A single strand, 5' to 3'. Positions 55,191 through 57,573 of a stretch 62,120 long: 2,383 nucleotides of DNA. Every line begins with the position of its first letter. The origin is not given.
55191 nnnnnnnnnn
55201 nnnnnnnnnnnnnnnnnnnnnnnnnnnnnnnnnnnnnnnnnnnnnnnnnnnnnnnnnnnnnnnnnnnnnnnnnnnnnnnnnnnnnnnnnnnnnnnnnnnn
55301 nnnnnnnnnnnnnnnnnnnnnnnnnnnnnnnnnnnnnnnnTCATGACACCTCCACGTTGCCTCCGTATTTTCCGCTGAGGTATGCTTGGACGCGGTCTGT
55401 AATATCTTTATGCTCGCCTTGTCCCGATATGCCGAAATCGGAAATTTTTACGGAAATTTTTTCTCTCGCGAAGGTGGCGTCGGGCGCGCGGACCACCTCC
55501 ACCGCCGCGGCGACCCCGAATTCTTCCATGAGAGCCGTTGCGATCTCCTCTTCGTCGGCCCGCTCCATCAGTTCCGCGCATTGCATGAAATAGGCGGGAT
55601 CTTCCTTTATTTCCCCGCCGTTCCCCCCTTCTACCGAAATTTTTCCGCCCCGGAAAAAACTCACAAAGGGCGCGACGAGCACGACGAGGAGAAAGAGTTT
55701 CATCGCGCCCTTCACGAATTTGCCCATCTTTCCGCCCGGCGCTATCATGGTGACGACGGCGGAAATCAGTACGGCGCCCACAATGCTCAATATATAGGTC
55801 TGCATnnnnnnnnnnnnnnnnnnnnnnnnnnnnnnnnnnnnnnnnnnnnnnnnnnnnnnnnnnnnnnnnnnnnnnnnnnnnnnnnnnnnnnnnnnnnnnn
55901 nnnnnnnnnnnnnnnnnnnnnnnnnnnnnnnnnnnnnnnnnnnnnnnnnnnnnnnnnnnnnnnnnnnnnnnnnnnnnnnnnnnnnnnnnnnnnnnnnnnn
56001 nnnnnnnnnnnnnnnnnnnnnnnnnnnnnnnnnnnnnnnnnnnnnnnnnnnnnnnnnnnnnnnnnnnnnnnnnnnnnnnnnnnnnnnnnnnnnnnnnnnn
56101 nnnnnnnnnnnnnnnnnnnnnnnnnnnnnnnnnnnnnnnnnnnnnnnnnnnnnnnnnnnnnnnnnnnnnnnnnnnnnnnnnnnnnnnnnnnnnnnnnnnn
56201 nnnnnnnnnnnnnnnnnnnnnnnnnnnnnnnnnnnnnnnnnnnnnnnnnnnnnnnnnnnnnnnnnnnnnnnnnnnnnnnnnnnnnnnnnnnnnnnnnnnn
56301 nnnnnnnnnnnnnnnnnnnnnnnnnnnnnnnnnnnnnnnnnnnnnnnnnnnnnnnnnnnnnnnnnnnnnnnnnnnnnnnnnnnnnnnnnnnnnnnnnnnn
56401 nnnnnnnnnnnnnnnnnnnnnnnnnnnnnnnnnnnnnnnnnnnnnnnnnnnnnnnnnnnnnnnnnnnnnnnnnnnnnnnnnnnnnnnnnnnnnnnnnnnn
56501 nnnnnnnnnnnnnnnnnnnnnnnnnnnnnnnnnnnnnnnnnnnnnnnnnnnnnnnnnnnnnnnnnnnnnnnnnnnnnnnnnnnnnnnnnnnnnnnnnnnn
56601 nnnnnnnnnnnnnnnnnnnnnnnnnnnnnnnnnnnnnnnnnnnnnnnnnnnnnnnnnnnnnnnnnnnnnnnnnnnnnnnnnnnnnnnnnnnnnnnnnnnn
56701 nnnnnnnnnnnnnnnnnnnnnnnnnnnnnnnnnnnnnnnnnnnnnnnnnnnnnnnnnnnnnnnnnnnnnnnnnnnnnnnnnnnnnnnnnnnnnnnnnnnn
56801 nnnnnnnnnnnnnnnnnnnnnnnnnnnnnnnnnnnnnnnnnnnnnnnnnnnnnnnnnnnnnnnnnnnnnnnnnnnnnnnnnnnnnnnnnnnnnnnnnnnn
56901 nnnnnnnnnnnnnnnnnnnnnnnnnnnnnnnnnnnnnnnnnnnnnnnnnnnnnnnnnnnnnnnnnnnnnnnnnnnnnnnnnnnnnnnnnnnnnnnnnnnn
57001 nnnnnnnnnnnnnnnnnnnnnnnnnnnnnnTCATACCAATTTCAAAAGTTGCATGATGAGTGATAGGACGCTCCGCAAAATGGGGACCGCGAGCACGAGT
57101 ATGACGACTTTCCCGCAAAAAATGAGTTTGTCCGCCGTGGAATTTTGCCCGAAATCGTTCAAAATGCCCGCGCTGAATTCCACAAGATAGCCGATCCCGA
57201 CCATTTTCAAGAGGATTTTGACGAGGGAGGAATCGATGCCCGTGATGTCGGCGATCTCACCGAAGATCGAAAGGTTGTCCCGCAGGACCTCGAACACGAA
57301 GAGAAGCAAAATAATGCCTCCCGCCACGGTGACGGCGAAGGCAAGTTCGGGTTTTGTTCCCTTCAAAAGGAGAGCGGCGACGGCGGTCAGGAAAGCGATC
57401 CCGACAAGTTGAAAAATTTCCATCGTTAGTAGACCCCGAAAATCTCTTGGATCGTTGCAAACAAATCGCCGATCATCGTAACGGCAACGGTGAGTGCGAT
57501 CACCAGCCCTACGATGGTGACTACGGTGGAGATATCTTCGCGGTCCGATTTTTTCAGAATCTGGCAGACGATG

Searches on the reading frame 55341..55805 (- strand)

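Call 12: search_protein_families(library=ncbifam, proteins=[window:55341-55805:-])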
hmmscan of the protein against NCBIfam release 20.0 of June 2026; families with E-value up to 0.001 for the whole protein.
window:55341-55805:- (154 aa): 1 family
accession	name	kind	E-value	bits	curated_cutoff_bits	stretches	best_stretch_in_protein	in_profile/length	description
TIGR02896.1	spore_III_AF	equivalog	1.3e-07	31.9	61.3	1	2-52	4-54/106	stage III sporulation protein AF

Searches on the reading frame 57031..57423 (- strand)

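Call 12: search_protein_families(library=ncbifam, proteins=[window:57031-57423:-])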
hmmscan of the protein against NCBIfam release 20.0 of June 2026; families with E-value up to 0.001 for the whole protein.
window:57031-57423:- (130 aa): 2 families
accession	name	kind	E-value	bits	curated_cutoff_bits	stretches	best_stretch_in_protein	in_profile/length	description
TIGR02849.1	spore_III_AD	equivalog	1.7e-21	76.5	85.6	1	27-127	1-101/101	stage III sporulation protein AD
TIGR02848.1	spore_III_AC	equivalog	3.4e-08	33.8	56.65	1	68-123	3-58/64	stage III sporulation protein AC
